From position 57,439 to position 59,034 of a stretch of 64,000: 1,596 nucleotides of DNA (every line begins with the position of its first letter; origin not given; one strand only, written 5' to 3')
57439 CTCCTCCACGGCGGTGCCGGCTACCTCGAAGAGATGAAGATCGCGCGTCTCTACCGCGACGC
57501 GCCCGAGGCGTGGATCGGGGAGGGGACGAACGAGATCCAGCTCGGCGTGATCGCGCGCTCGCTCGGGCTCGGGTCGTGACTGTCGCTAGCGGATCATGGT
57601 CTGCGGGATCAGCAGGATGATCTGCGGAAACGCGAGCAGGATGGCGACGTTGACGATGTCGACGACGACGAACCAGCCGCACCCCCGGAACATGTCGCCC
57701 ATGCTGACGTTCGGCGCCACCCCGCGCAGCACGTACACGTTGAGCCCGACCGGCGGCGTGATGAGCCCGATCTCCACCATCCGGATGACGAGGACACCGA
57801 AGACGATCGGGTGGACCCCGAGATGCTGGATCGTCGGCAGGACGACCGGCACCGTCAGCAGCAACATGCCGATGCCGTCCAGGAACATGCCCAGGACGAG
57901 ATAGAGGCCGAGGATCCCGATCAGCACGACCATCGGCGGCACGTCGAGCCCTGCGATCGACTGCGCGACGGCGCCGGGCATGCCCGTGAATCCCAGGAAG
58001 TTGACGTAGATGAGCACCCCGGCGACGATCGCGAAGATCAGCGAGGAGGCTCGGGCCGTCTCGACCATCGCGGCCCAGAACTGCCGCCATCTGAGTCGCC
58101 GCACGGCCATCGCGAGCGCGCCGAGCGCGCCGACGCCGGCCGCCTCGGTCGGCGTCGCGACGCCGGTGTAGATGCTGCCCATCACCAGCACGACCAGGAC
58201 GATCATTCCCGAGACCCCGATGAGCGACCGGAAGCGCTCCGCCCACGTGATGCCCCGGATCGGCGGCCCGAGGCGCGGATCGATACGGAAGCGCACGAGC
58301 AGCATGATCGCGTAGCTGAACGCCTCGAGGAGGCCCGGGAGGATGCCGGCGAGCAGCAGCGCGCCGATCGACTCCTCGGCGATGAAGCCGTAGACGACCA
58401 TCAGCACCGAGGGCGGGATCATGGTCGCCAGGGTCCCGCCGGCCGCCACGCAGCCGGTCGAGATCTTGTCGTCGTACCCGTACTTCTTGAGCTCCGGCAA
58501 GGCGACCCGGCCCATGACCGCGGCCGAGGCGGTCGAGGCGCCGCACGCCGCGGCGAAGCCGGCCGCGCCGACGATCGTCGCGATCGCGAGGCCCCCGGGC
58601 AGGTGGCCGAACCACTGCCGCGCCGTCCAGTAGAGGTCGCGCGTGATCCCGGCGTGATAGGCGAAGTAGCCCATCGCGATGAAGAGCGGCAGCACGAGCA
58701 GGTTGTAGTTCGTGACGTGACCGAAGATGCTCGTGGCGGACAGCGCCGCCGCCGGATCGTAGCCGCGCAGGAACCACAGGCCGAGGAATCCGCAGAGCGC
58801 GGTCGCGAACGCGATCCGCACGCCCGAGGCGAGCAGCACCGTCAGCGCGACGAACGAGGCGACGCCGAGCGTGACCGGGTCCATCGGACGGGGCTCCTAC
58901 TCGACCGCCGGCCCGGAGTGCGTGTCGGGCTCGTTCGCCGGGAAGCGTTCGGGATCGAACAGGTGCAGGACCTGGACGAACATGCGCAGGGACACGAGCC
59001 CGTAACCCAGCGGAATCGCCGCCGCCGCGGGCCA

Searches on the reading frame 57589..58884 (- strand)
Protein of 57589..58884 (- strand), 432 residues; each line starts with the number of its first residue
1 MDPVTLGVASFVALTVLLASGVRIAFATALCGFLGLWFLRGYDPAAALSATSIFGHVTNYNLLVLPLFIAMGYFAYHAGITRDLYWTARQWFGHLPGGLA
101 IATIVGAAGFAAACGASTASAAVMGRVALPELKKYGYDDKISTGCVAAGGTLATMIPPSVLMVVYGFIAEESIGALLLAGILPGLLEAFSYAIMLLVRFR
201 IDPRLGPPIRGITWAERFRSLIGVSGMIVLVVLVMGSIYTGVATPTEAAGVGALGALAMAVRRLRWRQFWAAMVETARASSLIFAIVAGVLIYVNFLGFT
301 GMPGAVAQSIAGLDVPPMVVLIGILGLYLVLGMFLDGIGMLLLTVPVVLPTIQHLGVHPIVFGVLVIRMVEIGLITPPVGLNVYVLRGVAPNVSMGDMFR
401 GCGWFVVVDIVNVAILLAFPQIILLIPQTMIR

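Call 70: list_cluster_members(proteins=[window:57589-58884:-, window:59516-60553:-, window:53902-54930:-, window:17700-18938:-, window:10574-11899:-, window:309-1328:+, window:24483-25808:+, window:41249-42475:-])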
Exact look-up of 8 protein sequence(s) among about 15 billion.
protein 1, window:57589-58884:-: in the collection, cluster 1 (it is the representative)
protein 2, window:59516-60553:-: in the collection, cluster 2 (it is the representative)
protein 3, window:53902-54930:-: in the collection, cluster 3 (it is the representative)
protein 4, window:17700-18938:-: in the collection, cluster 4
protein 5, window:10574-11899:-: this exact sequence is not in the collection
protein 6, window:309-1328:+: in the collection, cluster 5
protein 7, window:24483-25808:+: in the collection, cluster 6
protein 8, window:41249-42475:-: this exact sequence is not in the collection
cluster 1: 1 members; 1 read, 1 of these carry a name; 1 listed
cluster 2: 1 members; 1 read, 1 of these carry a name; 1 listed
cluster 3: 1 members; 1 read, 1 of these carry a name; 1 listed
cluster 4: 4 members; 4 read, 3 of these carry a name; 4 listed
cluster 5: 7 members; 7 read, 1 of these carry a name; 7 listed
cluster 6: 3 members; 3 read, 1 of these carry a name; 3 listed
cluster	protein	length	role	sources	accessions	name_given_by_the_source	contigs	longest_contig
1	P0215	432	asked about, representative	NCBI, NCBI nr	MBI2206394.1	MAG: TRAP transporter large permease [Candidatus Rokubacteria bacterium] | TRAP transporter large permease [Candidatus Rokubacteria bacterium]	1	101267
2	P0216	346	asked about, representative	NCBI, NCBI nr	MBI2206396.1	MAG: TRAP transporter substrate-binding protein DctP [Candidatus Rokubacteria bacterium] | TRAP transporter substrate-binding protein DctP [Candidatus Rokubacteria bacterium]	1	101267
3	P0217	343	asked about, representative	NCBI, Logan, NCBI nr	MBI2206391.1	MAG: ornithine cyclodeaminase family protein [Candidatus Rokubacteria bacterium] | ornithine cyclodeaminase family protein [Candidatus Rokubacteria bacterium]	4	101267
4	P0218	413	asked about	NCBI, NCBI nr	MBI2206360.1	MAG: glucose-1-phosphate adenylyltransferase [Candidatus Rokubacteria bacterium] | glucose-1-phosphate adenylyltransferase [Candidatus Rokubacteria bacterium]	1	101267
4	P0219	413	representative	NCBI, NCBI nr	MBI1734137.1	MAG: glucose-1-phosphate adenylyltransferase [Candidatus Rokubacteria bacterium] | glucose-1-phosphate adenylyltransferase [Candidatus Rokubacteria bacterium]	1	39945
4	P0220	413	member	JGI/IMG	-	glucose-1-phosphate adenylyltransferase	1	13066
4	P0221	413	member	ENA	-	-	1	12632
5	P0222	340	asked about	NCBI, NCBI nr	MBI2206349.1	MAG: hydrogenase expression/formation protein [Candidatus Rokubacteria bacterium] | hydrogenase expression/formation protein [Candidatus Rokubacteria bacterium]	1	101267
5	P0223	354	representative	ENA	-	-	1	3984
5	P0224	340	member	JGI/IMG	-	-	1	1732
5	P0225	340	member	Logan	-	-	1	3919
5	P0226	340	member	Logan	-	-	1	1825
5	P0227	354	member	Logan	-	-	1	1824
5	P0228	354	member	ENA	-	-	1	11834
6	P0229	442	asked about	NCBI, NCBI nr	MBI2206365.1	MAG: aspartate aminotransferase family protein [Candidatus Rokubacteria bacterium] | aspartate aminotransferase family protein [Candidatus Rokubacteria bacterium]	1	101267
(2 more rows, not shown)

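Call 71: find_encoding_contigs(protein=P0216, flank=10000, max_places=2)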
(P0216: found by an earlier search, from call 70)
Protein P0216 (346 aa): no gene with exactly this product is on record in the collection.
